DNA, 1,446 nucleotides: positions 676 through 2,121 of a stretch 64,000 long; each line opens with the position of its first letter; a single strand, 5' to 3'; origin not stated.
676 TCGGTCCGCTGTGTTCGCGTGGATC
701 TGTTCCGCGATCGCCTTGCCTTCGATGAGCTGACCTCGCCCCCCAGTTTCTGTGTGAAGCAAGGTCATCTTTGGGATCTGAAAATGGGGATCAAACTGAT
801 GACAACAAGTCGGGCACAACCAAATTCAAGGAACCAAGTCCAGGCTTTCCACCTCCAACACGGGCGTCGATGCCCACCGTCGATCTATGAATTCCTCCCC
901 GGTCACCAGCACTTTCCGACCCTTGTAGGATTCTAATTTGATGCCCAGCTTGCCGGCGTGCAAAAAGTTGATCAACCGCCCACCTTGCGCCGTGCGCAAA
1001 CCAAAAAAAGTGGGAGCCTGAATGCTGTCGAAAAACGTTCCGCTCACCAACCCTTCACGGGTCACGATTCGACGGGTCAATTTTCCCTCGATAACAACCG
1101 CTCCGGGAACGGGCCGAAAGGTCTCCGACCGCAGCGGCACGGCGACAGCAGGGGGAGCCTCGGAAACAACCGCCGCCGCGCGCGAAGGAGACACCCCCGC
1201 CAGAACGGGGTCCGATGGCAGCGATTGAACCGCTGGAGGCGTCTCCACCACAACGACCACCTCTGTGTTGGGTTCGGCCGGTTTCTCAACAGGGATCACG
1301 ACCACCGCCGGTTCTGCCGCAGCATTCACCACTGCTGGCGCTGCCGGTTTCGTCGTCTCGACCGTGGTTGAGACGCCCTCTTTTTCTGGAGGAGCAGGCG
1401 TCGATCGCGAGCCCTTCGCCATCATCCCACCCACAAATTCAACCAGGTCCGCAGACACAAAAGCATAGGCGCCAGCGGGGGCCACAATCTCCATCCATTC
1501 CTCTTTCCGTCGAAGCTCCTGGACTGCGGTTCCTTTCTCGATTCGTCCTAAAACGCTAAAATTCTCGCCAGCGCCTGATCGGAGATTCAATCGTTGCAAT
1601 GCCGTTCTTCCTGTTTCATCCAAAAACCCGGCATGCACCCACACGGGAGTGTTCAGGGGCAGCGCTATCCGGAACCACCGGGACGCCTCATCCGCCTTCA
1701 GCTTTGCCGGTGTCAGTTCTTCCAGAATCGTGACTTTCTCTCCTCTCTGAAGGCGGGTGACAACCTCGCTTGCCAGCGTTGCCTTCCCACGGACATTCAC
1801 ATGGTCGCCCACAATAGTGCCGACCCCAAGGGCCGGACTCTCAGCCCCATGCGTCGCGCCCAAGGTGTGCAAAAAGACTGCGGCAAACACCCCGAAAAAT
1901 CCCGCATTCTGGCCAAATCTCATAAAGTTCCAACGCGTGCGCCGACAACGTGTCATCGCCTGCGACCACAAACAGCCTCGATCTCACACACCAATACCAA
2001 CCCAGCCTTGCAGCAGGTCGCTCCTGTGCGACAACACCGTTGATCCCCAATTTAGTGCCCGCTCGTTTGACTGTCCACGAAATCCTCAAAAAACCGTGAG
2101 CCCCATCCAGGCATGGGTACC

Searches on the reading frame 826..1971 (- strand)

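Call 15: search_protein_families(library=pfam, proteins=[window:826-1971:-], max_evalue=0.001)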
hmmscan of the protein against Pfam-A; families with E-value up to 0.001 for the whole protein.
window:826-1971:- (381 aa): 1 family
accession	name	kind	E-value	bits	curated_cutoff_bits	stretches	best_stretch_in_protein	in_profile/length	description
PF08239.17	SH3_3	-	4.6e-17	62.4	27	2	57-117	2-53/54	Bacterial SH3 domain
